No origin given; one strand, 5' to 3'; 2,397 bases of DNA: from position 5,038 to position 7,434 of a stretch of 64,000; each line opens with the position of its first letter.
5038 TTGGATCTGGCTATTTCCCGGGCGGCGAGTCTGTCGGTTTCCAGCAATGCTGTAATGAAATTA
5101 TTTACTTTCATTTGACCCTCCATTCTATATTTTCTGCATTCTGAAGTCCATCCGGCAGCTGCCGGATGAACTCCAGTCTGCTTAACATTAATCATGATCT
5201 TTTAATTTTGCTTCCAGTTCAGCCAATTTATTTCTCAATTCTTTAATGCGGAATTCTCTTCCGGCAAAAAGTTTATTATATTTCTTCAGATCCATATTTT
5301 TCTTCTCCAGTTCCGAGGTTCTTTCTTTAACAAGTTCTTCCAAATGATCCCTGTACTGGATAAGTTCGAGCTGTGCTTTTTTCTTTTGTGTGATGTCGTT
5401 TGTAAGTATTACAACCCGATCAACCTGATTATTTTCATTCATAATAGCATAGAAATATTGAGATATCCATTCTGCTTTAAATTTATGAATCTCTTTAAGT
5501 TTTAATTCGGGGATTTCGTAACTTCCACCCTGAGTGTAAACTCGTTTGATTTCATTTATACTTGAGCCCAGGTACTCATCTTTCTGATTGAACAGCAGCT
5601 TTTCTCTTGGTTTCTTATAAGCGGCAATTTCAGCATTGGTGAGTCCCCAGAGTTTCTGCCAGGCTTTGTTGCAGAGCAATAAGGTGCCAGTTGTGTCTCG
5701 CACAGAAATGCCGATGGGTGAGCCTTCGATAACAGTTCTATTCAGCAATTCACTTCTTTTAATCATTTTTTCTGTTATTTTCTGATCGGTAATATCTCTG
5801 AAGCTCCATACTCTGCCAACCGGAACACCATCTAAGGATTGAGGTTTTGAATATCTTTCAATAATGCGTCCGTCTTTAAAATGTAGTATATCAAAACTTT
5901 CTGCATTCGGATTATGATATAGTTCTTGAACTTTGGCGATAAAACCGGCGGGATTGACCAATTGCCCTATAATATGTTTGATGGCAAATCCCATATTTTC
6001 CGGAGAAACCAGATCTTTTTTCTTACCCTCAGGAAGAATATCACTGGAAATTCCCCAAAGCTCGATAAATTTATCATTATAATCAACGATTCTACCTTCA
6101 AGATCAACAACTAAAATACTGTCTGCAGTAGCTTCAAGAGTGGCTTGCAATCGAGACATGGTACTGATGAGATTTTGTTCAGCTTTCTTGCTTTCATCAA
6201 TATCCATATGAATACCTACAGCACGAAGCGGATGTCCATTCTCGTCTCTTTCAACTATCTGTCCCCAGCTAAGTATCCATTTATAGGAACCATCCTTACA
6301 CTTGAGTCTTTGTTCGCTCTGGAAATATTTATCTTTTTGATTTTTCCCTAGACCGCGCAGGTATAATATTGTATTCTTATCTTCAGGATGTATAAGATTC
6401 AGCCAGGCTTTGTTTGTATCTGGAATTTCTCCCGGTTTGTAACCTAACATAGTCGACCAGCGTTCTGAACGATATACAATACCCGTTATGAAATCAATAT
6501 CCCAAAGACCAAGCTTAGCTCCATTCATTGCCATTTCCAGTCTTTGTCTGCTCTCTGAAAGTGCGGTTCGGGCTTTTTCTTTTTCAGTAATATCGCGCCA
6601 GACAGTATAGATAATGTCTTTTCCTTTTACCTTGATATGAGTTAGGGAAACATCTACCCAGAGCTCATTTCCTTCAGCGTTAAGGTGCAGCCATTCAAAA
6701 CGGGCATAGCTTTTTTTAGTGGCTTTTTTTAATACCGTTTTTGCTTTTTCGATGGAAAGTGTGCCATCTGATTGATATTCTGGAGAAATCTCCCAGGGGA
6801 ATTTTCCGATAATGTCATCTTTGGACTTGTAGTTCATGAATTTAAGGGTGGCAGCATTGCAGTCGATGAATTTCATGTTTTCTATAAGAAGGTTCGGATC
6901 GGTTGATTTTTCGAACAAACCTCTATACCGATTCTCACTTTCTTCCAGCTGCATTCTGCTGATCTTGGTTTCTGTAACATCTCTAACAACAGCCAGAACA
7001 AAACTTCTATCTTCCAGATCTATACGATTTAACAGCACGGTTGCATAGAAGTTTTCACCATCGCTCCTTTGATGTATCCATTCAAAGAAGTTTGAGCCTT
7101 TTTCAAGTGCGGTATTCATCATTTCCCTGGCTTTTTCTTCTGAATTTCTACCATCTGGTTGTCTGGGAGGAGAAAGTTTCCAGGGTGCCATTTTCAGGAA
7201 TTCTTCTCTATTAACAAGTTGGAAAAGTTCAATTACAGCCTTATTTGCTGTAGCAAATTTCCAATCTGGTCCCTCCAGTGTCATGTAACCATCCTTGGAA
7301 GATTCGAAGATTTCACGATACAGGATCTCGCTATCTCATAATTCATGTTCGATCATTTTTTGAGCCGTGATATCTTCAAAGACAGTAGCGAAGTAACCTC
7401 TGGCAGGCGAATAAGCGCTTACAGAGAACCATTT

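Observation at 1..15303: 15-kb single-strand sensory supercluster: ~25 PAS domains in five proteins, one kinase, no receiver or effector domain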

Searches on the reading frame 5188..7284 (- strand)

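Call 3: search_protein_families(library=pfam, proteins=[window:5188-7284:-], max_evalue=0.01)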
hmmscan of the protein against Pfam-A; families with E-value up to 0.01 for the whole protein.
window:5188-7284:- (698 aa): 6 families
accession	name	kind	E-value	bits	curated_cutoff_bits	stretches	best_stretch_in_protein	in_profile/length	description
PF13426.13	PAS_9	-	1.3e-33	115.8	27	2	135-234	9-103/103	PAS domain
PF13188.13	PAS_8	-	4.7e-25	87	21.8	3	378-417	2-38/65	PAS domain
PF08447.18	PAS_3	-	4.5e-21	75.4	25.6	1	269-359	1-89/89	PAS fold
PF08448.16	PAS_4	-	4.6e-18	65.9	23.1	2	136-236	14-109/110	PAS fold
PF00989.32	PAS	-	3.9e-17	62.7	22.6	2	378-415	2-39/113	PAS fold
PF12860.13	PAS_7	-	3.1e-09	37.4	27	1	386-505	4-114/115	PAS fold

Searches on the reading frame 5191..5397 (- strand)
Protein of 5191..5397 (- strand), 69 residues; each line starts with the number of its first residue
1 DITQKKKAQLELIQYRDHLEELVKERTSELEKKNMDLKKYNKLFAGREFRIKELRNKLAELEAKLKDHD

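Call 21: search_protein_families(library=pfam, proteins=[window:5191-5397:-], max_evalue=10)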
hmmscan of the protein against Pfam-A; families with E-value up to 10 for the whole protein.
seq(69 aa): 11 families
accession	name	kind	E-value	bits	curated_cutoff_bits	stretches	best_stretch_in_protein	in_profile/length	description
PF15619.11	Lebercilin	-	0.0025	17.9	34.3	1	17-68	84-136/193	Ciliary protein causing Leber congenital amaurosis disease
PF04799.18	Fzo_mitofusin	-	0.012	15.5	27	1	7-67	94-154/161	fzo-like conserved region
PF08614.16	ATG16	-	0.014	16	33.7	1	6-69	77-143/200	Autophagy protein 16 (ATG16)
PF05278.17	PEARLI-4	-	0.12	12.5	29.9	1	17-64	161-208/234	Arabidopsis phospholipase-like protein (PEARLI 4)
PF07558.16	Shugoshin_N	-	0.18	12.1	30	1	28-41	24-37/45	Shugoshin N-terminal coiled-coil region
PF20890.2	Dbr1_C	-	0.25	12.2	27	1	6-39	21-53/86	Dbr1, C-terminal domain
PF18265.6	Nas2_N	-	0.52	10.7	23.2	1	11-39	3-31/79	Nas2 N_terminal domain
PF14077.11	WD40_alt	-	0.69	10.3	25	1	21-42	14-35/48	Alternative WD40 repeat motif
PF16566.10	CREPT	-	0.7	10.4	29.3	1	4-65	52-113/147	Cell-cycle alteration and expression-elevated protein in tumour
PF08312.17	cwf21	-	1.3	9.5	23.2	1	4-24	5-23/44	cwf21 domain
PF07716.20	bZIP_2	-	2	9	22.3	1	47-66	30-49/54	Basic region leucine zipper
